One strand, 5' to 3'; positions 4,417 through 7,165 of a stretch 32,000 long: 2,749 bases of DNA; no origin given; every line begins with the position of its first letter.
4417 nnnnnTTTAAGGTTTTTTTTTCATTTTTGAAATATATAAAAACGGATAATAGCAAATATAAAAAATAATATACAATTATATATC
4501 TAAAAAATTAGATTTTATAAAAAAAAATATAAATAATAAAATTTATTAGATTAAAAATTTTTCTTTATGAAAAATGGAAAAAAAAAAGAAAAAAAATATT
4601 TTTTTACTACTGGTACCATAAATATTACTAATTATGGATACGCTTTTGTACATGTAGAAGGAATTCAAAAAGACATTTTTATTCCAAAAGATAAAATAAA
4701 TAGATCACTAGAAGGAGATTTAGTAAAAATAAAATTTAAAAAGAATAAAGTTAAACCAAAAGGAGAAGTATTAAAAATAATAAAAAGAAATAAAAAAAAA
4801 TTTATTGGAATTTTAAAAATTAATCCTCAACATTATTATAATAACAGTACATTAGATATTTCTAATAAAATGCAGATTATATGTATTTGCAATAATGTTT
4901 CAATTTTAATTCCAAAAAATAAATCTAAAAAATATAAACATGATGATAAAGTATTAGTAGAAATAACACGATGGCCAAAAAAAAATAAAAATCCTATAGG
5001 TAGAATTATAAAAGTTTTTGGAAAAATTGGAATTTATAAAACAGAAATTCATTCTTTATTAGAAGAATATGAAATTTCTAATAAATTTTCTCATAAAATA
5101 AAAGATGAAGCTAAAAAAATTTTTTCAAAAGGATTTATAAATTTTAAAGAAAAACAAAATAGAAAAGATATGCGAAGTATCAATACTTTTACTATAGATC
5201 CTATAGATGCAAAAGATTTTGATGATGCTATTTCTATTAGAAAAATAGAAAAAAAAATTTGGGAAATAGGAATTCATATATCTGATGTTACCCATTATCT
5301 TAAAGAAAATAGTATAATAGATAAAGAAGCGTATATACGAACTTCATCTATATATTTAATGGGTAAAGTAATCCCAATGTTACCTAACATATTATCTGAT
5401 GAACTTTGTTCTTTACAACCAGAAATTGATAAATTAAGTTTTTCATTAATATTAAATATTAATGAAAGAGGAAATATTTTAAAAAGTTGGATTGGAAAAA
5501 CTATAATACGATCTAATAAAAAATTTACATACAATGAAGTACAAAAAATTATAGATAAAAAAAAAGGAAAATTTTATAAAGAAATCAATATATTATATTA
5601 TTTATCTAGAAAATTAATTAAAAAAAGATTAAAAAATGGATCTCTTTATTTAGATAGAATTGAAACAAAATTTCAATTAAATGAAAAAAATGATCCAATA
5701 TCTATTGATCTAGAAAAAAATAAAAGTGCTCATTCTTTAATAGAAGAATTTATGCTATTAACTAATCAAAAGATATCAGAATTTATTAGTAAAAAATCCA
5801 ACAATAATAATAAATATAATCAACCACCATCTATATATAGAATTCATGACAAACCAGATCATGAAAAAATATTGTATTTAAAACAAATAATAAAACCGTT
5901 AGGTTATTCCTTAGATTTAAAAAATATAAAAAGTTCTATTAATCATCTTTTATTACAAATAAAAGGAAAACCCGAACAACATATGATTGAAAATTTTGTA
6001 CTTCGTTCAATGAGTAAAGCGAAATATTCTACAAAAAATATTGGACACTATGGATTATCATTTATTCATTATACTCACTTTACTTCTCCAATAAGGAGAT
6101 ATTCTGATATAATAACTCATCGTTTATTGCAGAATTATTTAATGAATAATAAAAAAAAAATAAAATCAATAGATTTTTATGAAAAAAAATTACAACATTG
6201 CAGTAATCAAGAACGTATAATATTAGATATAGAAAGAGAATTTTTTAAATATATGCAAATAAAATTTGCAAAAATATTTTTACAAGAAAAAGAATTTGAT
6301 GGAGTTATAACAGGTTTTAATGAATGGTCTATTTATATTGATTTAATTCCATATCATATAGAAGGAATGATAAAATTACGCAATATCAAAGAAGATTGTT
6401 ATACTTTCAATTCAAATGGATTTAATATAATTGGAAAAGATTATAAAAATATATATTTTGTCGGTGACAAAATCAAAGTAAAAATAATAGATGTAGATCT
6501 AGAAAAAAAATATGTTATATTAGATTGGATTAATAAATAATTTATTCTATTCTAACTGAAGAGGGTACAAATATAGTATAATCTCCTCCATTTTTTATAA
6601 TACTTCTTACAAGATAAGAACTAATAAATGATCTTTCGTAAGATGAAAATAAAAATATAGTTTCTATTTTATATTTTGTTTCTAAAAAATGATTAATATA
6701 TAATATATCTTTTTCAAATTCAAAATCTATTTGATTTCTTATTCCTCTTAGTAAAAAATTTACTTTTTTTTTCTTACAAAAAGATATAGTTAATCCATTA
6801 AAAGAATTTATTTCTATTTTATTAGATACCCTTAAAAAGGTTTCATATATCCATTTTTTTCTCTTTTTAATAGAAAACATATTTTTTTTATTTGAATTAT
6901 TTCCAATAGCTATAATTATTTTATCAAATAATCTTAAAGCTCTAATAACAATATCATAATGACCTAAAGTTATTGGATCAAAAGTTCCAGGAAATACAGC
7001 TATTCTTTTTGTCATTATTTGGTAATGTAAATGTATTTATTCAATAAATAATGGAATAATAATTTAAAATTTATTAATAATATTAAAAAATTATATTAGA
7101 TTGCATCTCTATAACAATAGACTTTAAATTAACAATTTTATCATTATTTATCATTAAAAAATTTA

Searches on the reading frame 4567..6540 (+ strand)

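Call 43: search_protein_families(library=ncbifam, proteins=[window:4567-6540:+], max_evalue=0.00001)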
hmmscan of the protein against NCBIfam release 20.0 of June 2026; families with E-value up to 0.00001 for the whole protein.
window:4567-6540:+ (657 aa): 5 families
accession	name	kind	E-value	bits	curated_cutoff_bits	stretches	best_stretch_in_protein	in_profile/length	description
TIGR02063.1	RNase_R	equivalog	7.5e-175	583.2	597.85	1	12-653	67-708/711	ribonuclease R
TIGR00358.1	3_prime_RNase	superfamily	3.1e-131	438.8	368.6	1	14-653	17-655/657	VacB/RNase II family 3'-5' exoribonuclease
NF008648.0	PRK11642.1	equivalog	7.5e-93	312.2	982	1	15-650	86-720/813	ribonuclease R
NF003455.0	PRK05054.1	equivalog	4.4e-67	226.7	542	1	14-651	22-640/645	exoribonuclease II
TIGR02062.1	RNase_B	equivalog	1.1e-55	188.8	641.9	1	14-651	22-643/646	exoribonuclease II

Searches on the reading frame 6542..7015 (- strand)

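Call 43: search_protein_families(library=ncbifam, proteins=[window:6542-7015:-], max_evalue=0.00001)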
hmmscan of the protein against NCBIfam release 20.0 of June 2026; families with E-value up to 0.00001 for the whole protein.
window:6542-7015:- (157 aa): 8 families
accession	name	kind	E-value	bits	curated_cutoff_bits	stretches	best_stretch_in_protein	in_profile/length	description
TIGR01510.1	coaD_prev_kdtB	equivalog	4.8e-45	153.3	103.3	1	5-154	1-147/155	pantetheine-phosphate adenylyltransferase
TIGR00125.1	cyt_tran_rel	domain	3.7e-13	49.4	27.7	1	5-60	1-59/65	adenylyltransferase/cytidyltransferase family protein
NF002243.0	PRK01153.1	subfamily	2.5e-07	30.4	127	1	6-154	3-150/175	nicotinamide-nucleotide adenylyltransferase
TIGR01527.1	arch_NMN_Atrans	equivalog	2.6e-07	30.3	181.2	1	6-154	2-149/167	nicotinamide-nucleotide adenylyltransferase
TIGR00482.1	TIGR00482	equivalog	4.4e-07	30.1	112.45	0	7-72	1-70/194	nicotinate (nicotinamide) nucleotide adenylyltransferase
NF003785.0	PRK05379.1-1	equivalog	1.6e-06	27.5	418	1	5-82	4-84/347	bifunctional nicotinamide-nucleotide adenylyltransferase/Nudix hydroxylase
TIGR01526.1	nadR_NMN_Atrans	equivalog_domain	2.1e-06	27.2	341.15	1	3-73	1-73/325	nicotinamide-nucleotide adenylyltransferase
NF000842.0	PRK00071.2-1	equivalog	3.8e-06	26.6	167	1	3-57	2-56/191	nicotinate-nucleotide adenylyltransferase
